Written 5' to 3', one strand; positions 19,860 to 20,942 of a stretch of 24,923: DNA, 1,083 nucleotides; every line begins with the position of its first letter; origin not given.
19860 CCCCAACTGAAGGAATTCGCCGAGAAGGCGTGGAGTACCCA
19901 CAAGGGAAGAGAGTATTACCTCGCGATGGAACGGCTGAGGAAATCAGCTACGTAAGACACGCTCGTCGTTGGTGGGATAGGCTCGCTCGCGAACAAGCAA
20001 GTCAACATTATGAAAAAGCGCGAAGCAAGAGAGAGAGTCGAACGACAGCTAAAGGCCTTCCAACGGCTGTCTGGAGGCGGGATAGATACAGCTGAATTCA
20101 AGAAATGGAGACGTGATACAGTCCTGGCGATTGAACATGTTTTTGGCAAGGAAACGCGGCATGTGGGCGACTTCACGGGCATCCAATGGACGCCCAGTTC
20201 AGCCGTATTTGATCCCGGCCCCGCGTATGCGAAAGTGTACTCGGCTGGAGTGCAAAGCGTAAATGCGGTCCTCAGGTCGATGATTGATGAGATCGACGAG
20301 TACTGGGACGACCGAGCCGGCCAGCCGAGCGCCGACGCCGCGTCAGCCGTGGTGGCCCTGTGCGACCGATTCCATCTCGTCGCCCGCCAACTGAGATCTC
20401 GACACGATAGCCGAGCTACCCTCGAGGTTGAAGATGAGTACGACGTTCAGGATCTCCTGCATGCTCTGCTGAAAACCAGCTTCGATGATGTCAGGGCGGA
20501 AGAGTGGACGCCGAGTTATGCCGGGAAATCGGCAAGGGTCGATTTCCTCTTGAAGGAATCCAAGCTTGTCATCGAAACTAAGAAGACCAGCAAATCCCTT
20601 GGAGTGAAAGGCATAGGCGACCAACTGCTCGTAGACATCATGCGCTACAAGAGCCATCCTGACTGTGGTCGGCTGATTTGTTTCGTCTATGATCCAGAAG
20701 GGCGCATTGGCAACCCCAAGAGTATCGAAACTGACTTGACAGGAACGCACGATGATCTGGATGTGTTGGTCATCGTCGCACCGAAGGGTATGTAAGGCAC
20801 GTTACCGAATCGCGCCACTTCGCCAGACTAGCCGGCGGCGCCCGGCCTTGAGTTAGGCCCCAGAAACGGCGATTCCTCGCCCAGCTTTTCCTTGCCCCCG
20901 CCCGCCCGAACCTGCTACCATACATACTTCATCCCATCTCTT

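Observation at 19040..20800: Lower-GC two-gene insert: ImmA/IrrE-type HELGH metallopeptidase + PD-(D/E)xK nuclease-like protein under its own consensus-like promoter; candidate defence or abortive-infection module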

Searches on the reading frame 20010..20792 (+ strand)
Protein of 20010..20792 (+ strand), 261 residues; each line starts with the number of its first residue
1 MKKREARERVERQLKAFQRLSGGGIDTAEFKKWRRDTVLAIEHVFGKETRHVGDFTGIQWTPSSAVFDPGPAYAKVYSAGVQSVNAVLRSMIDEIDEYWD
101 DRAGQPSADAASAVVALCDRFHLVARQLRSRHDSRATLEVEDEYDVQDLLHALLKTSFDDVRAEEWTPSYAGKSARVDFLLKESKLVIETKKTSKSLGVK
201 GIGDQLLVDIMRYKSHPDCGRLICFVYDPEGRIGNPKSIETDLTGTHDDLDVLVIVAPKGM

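Call 4: search_protein_families(library=pfam, proteins=[window:20010-20792:+], max_evalue=1)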
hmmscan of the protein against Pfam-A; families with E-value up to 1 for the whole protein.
window:20010-20792:+ (261 aa): 2 families
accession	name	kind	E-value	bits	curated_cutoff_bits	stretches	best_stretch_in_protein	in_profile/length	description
PF18742.7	DpnII-MboI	-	4.5e-56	189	27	1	114-259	3-150/150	REase_DpnII-MboI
PF02294.24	7kD_DNA_binding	-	0.093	13.2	25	1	202-235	7-40/58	7kD DNA-binding domain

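Call 5: search_protein_families(library=padloc, proteins=[window:20010-20792:+], max_evalue=1)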
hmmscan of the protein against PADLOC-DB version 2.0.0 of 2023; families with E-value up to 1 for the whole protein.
window:20010-20792:+ (261 aa): 4 families
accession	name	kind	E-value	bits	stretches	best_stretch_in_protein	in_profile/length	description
PDLC02411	Aga_Helical-REase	-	1.6e-31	107.9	1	85-260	209-377/378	Class II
PDLC02404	Aga_Helical-REase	-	9.8e-17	59.8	1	132-257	238-363/368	Class II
PDLC02407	Aga_Helical-REase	-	3.4e-13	47.8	1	110-229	238-360/401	Class II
PDLC05005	PDC-S35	-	4.4e-06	24.6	1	1-102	1-102/264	-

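Call 6: search_protein_families(library=ncbifam, proteins=[window:20010-20792:+], max_evalue=1)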
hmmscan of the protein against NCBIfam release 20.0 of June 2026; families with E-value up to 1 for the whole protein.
window:20010-20792:+ (261 aa): 1 family
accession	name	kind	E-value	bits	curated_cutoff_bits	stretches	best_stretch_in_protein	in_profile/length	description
NF045555.1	Sul7d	equivalog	0.099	12.6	100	1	202-236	9-43/61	Sul7d family chromatin protein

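Call 7: search_protein_families(library=phrogs, proteins=[window:20010-20792:+], max_evalue=1)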
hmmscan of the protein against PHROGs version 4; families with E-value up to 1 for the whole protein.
window:20010-20792:+ (261 aa): 2 families
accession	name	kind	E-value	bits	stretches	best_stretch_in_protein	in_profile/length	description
phrog_29450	-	unknown function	1.1e-73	248.8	1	8-259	11-264/264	-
phrog_5928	-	unknown function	0.0018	19.2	1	136-226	18-96/124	-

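Call 9: find_homologous_proteins(query=window:20010-20792:+)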
Query window:20010-20792:+ (261 aa): 4305 proteins with E <= 0.001 among 5366 candidates; the best 120 are listed.
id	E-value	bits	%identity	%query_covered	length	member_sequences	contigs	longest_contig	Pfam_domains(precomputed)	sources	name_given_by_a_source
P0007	5.8e-135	467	100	80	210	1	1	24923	PF18742.8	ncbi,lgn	-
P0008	3.4e-112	393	65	100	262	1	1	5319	PF18742.8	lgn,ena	-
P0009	4.9e-104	366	62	100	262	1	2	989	PF18742.8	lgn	-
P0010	1.2e-103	364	61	100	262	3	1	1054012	PF18742.8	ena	-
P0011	3.1e-102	360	63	100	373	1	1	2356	PF18742.8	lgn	-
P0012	3.9e-96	340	58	100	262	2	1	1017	PF18742.8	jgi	jgi:hypothetical protein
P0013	3.9e-95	337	57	100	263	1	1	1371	PF18742.8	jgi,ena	-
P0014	4.2e-95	336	59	100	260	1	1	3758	PF18742.8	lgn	-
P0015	4.8e-95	336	57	100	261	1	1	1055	PF18742.8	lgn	-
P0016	4.9e-95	336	59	100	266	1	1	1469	PF18742.8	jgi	jgi:hypothetical protein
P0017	6.1e-94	333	58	100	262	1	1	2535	PF18742.8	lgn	-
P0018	2.3e-93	331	58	100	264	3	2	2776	PF18742.8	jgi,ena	jgi:hypothetical protein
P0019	2.6e-93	331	57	100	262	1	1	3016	PF18742.8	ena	-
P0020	3.2e-93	330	56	100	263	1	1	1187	PF18742.8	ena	-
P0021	3.4e-93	330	56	100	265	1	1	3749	PF18742.8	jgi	jgi:REase_DpnII-MboI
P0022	3.6e-93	330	57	100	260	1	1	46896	PF18742.8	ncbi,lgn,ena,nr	ncbi:MAG TPA: hypothetical protein PKY82_03490 [Pyrinomonadaceae bacterium]|nr:hypothetical protein 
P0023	1.6e-91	325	56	100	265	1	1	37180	PF18742.8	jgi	jgi:hypothetical protein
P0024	2.6e-91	324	61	89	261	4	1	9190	PF18742.8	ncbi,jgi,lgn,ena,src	-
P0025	3.1e-91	324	56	100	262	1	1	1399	PF18742.8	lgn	-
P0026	1.9e-88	315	53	100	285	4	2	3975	PF18742.8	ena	-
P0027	2.2e-88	314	56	100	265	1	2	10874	PF18742.8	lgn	-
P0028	5.6e-88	313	55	100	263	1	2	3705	PF18742.8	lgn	-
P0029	6.1e-88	313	56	100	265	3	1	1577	PF18742.8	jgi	-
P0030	8.4e-88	313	57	99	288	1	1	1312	PF18742.8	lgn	-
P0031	9.1e-88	312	54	100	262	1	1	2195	PF18742.8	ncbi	-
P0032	1.1e-87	312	56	97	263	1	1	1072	PF18742.8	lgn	-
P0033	2.2e-87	311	54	100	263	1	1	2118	PF18742.8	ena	-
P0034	2.7e-87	311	55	100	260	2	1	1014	PF18742.8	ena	-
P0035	4.7e-87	310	53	99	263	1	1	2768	PF18742.8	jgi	jgi:hypothetical protein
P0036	6.6e-87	310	56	99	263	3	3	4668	PF18742.8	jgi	jgi:REase_DpnII-MboI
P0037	7.5e-86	306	54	100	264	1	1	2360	PF18742.8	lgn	-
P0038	3.3e-85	304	54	99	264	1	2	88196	PF18742.8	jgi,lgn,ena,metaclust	metaclust:\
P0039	3.6e-85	304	51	100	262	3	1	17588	PF18742.8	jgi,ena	-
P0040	4.4e-85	304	55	100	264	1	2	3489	PF18742.8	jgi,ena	jgi:hypothetical protein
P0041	5.1e-85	303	53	99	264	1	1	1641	PF18742.8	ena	-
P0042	5.3e-85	303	53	100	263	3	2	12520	PF18742.8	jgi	jgi:hypothetical protein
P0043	7.4e-85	303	55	100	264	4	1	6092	PF18742.8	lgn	-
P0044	7.8e-85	303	53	100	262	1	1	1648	PF18742.8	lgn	-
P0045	1.0e-84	302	52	100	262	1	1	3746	PF18742.8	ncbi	-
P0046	2.3e-84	301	53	100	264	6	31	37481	PF18742.8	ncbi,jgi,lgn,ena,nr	ncbi:MAG TPA: hypothetical protein PLZ37_18475 [Nitrospira sp.]|jgi:hypothetical protein|nr:hypothet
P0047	2.9e-84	301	54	100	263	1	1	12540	PF18742.8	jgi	jgi:DpnII restriction endonuclease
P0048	3.3e-84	301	52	100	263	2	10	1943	PF18742.8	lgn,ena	-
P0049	3.3e-84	301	51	99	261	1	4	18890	PF18742.8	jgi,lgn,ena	jgi:hypothetical protein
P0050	3.8e-84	301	53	100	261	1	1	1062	PF18742.8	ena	-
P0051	4.0e-84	301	52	100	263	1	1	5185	PF18742.8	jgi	jgi:hypothetical protein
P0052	4.3e-84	300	54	99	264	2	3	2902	PF18742.8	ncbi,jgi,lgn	jgi:hypothetical protein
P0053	6.4e-84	300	54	100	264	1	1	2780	PF18742.8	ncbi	-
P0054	6.5e-84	300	55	100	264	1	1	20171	PF18742.8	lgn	-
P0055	6.6e-84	300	52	99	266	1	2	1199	PF18742.8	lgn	-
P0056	7.1e-84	300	54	97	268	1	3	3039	PF18742.8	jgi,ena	-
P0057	1.1e-83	299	52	100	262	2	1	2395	PF18742.8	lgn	-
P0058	1.2e-83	299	52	99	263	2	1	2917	PF18742.8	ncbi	-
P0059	1.3e-83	299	52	100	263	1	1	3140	PF18742.8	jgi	jgi:hypothetical protein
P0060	1.9e-83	298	54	100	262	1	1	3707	PF18742.8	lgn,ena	-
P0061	2.1e-83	298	53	100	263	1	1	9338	PF18742.8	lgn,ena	-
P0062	2.9e-83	298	54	100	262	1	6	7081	PF18742.8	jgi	jgi:hypothetical protein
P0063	3.2e-83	298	52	100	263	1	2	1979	PF18742.8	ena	-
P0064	3.4e-83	297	51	98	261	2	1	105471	PF18742.8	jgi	jgi:hypothetical protein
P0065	4.0e-83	297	51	100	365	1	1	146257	PF18742.8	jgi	jgi:REase_DpnII-MboI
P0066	4.7e-83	297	53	98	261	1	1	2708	PF18742.8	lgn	-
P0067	5.2e-83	297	54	100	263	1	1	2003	PF18742.8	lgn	-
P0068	5.7e-83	297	54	100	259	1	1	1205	PF18742.8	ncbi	-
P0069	6.0e-83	297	52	100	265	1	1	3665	PF18742.8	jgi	jgi:hypothetical protein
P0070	6.0e-83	297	57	90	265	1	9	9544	PF18742.8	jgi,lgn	-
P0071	7.9e-83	296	51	99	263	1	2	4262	PF18742.8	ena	-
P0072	8.5e-83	296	52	100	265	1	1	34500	PF18742.8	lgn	-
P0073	8.7e-83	296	53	100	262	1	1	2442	PF18742.8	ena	-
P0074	8.8e-83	296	53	100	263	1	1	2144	PF18742.8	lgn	-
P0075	1.1e-82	296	52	100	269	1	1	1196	PF18742.8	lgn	-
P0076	1.3e-82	296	52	100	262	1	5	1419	PF18742.8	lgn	-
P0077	1.8e-82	295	52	100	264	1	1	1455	PF18742.8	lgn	-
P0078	1.9e-82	295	53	100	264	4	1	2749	PF18742.8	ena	-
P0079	2.3e-82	295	53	100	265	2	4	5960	PF18742.8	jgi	jgi:hypothetical protein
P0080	2.7e-82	295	52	100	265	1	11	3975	PF18742.8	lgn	-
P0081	2.7e-82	295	53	100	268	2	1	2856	PF18742.8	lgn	-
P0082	2.7e-82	295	51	100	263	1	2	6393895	PF18742.8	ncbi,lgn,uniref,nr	ncbi:hypothetical protein HUB98_24220 [Paenibacillus barcinonensis]|uniref:Uncharacterized protein n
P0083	3.0e-82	294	50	100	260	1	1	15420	PF18742.8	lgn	-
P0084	3.2e-82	294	52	100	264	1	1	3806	PF18742.8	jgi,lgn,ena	-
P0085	3.4e-82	294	52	98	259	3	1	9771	PF18742.8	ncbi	-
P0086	3.5e-82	294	52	100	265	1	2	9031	PF18742.8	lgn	-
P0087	3.7e-82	294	54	99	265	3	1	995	PF18742.8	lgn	-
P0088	4.3e-82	294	53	100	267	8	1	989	PF18742.8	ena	-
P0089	4.3e-82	294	53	97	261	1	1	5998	PF18742.8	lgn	-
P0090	7.2e-82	293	52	100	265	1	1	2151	PF18742.8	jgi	jgi:hypothetical protein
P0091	1.1e-81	292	51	99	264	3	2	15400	PF18742.8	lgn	-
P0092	1.2e-81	292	52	100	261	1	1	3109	PF18742.8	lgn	-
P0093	1.3e-81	292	51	100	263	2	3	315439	PF18742.8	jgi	jgi:hypothetical protein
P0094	1.3e-81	292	56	90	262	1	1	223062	PF18742.8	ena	-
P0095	1.7e-81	292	53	100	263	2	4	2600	PF18742.8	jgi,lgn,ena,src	-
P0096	1.9e-81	292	51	100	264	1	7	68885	PF18742.8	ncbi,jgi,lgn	-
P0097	2.0e-81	292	50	99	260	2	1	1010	PF18742.8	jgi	jgi:hypothetical protein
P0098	3.4e-81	291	51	100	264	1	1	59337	PF18742.8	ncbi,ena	-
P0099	4.0e-81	291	51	96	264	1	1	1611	PF18742.8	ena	-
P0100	4.7e-81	290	50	100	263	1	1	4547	PF18742.8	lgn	-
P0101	4.7e-81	290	52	100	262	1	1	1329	PF18742.8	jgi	jgi:hypothetical protein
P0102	4.7e-81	290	53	99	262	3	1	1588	PF18742.8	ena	-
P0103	5.3e-81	290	52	96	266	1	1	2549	PF18742.8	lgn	-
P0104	5.7e-81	290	54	100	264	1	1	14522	PF18742.8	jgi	jgi:REase_DpnII-MboI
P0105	6.8e-81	290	53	100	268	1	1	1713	PF18742.8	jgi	jgi:hypothetical protein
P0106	7.6e-81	290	50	97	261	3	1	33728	PF28130.1,PF18742.8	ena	-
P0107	8.2e-81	290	49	100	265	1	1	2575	PF18742.8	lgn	-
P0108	9.2e-81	290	51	100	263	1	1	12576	PF18742.8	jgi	jgi:DpnII restriction endonuclease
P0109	9.3e-81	289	51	98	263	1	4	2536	PF18742.8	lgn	-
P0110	9.6e-81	289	53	100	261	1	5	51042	PF18742.8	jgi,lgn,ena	jgi:hypothetical protein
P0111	1.2e-80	289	53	100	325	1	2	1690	PF18742.8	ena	-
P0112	1.2e-80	289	50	100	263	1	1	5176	PF18742.8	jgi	jgi:hypothetical protein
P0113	1.4e-80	289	52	100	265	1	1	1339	PF18742.8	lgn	-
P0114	1.4e-80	289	51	99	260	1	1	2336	PF18742.8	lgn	-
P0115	1.6e-80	289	52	99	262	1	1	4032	PF18742.8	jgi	jgi:hypothetical protein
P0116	1.6e-80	289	52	99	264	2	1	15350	PF18742.8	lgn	-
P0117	1.6e-80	289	52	100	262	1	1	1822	PF18742.8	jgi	jgi:hypothetical protein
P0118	1.6e-80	289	52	100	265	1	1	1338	PF18742.8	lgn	-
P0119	1.7e-80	289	50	100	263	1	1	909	PF18742.8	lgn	-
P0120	1.7e-80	289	51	100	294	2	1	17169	PF18742.8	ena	-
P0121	1.9e-80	288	56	89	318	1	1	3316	PF18742.8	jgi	jgi:hypothetical protein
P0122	1.9e-80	288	58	90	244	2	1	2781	PF18742.8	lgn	-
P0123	2.0e-80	288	50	100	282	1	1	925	PF18742.8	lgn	-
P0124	2.0e-80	288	50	100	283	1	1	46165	PF18742.8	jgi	jgi:hypothetical protein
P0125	2.4e-80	288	50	100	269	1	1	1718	PF18742.8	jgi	jgi:hypothetical protein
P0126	2.5e-80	288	50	100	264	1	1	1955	PF18742.8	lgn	-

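Call 21: search_solved_structures(query=window:20010-20792:+, max_evalue=1, show_alignments=2)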
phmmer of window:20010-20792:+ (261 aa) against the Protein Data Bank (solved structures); distinct sequences matched with E-value up to 1: 3.
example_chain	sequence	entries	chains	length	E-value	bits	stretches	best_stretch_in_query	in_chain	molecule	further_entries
23wq_1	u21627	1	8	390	0.01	19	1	135-192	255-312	EcbAgaN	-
8yb6_J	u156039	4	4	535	0.85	12.7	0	30-88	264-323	CRISPR-associated protein Cse1 (CRISPR_cse1)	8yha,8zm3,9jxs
8zlu_C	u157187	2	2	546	0.87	12.6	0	30-88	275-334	CRISPR-associated protein Cse1 (CRISPR_cse1)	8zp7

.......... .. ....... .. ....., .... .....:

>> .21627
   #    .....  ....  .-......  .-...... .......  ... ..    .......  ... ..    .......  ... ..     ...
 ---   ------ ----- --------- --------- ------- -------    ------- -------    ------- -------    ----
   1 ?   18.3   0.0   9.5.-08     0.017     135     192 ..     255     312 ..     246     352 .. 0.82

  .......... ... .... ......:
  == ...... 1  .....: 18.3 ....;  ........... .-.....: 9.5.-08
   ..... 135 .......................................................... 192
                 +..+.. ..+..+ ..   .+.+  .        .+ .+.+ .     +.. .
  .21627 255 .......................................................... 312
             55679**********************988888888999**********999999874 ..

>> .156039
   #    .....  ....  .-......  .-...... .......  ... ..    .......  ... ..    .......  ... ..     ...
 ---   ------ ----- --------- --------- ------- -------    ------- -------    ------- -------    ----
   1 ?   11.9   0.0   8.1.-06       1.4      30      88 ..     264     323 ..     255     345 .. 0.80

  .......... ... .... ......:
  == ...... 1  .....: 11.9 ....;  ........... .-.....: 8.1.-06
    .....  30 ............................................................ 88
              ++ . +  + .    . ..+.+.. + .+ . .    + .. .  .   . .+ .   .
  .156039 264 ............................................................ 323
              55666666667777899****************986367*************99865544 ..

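Call 27: find_encoding_contigs(protein=P0010, flank=6000, max_places=2)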
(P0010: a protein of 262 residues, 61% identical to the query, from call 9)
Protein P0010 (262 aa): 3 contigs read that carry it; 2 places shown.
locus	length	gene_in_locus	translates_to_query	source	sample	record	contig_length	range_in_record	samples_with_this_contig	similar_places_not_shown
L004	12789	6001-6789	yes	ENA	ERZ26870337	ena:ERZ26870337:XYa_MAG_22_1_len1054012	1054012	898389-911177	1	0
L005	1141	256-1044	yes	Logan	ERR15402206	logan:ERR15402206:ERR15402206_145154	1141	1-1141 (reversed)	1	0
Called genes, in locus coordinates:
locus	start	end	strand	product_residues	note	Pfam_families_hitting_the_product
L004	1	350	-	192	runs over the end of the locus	PF06041:DUF924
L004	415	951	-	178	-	PF01931:NTPase_I-T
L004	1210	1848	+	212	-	PF00578:AhpC-TSA, PF08534:Redoxin, PF10417:1-cysPrx_C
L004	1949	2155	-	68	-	-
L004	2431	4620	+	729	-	PF02566:OsmC, PF02624:YcaO, PF18381:YcaO_C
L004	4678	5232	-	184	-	PF07152:YaeQ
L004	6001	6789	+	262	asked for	PF18742:DpnII-MboI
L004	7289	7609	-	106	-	PF11480:ImmE5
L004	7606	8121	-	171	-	-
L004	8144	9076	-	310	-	PF25023:TEN_YD-shell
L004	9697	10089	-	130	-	-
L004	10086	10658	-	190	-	-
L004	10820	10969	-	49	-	-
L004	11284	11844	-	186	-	-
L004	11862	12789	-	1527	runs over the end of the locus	PF05593:RHS_repeat (faint), PF25023:TEN_YD-shell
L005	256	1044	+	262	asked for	PF18742:DpnII-MboI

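Call 28: find_encoding_contigs(protein=P0046, flank=5000, max_places=6)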
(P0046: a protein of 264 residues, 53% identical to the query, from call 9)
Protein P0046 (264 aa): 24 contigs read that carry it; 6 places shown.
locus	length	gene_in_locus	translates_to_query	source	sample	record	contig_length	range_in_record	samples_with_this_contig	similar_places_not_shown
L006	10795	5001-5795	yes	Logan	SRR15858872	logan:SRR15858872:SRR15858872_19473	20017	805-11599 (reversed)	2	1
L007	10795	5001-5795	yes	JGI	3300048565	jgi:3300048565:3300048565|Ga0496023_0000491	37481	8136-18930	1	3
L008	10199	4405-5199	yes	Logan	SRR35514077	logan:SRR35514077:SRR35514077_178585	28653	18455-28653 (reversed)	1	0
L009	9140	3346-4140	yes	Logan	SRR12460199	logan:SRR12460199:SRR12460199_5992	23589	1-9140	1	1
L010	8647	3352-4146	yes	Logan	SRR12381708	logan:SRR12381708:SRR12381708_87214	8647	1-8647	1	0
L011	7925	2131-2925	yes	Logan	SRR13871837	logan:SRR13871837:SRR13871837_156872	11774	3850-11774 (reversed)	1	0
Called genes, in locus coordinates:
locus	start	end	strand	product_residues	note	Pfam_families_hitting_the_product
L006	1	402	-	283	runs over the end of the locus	PF00142:Fer4_NifH (weak), PF01656:CbiA, PF02374:ArsA_ATPase, PF06564:CBP_BcsQ (weak), PF09140:MipZ (weak), PF10609:ParA, PF13614:AAA_31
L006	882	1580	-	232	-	-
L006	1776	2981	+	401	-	PF02899:Phage_int_SAM_1 (weak), PF13495:Phage_int_SAM_4 (faint), PF00589:Phage_integrase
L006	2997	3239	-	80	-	-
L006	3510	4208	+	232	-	-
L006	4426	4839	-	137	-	-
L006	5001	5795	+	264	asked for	PF18742:DpnII-MboI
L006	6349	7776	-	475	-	-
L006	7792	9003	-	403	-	-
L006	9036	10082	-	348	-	PF05593:RHS_repeat (weak), PF01833:TIG (weak)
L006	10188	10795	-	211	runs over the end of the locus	-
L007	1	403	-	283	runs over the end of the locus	PF00142:Fer4_NifH (weak), PF01656:CbiA, PF02374:ArsA_ATPase, PF06564:CBP_BcsQ (weak), PF09140:MipZ (weak), PF10609:ParA, PF13614:AAA_31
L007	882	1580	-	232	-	-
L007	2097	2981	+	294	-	PF00589:Phage_integrase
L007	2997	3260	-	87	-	-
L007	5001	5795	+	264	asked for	PF18742:DpnII-MboI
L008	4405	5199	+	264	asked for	PF18742:DpnII-MboI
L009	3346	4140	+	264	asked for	PF18742:DpnII-MboI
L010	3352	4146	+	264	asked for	PF18742:DpnII-MboI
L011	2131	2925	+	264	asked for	PF18742:DpnII-MboI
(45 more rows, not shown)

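Call 29: find_encoding_contigs(protein=P0082, flank=5000, max_places=2)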
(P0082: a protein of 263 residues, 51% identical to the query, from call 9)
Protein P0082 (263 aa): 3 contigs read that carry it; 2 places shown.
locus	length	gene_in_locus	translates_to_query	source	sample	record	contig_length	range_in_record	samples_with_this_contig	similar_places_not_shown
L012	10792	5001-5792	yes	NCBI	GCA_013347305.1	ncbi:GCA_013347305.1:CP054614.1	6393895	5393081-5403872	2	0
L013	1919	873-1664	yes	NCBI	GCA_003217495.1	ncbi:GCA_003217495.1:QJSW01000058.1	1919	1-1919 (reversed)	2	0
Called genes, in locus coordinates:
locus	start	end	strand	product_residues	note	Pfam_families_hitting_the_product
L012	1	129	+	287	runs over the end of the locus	PF08867:FRG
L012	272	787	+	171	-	-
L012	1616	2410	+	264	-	PF11185:DUF2971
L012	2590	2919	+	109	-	PF11225:DUF3024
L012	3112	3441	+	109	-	PF11225:DUF3024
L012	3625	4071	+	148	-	PF24716:WapI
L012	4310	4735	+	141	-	PF00583:Acetyltransf_1, PF13673:Acetyltransf_10, PF13508:Acetyltransf_7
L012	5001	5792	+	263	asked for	PF18742:DpnII-MboI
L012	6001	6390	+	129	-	PF22399:DUF6979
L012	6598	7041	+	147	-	PF13420:Acetyltransf_4, PF00583:Acetyltransf_1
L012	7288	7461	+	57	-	PF10047:DUF2281 (weak)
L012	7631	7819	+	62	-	-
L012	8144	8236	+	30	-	PF16935:Hol_Tox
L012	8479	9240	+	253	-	-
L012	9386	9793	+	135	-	PF14112:DUF4284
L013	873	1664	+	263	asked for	PF18742:DpnII-MboI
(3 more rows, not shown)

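Call 30: find_encoding_contigs(protein=P0093, flank=5000, max_places=3)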
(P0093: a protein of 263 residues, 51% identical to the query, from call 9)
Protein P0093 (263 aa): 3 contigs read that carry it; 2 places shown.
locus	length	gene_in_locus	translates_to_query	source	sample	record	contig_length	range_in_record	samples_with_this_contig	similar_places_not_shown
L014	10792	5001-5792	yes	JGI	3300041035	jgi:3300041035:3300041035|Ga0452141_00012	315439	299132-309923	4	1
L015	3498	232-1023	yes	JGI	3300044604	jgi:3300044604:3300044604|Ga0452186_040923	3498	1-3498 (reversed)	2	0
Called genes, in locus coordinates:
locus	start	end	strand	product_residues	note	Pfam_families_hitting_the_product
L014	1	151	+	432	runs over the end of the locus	PF02447:GntP_permease (weak)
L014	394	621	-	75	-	-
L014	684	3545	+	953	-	PF03477:ATP-cone, PF00317:Ribonuc_red_lgN, PF02867:Ribonuc_red_lgC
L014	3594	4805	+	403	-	PF00268:Ribonuc_red_sm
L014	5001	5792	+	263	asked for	PF18742:DpnII-MboI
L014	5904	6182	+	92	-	-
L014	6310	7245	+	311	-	PF13676:TIR_2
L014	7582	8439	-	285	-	PF00165:HTH_AraC (weak), PF12833:HTH_18, PF06445:GyrI-like (weak), PF14526:Cass2 (weak)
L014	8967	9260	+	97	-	PF14081:DUF4262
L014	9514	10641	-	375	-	-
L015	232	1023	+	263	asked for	PF18742:DpnII-MboI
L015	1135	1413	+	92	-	-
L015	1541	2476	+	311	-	PF13676:TIR_2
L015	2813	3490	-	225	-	PF12833:HTH_18, PF06445:GyrI-like (weak), PF14526:Cass2 (weak)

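Call 61: search_dna_similar(query=window:20010-20792:+, collection=phages, mode=protein, max_rows=15)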
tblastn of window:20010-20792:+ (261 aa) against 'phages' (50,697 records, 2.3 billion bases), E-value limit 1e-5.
No match.
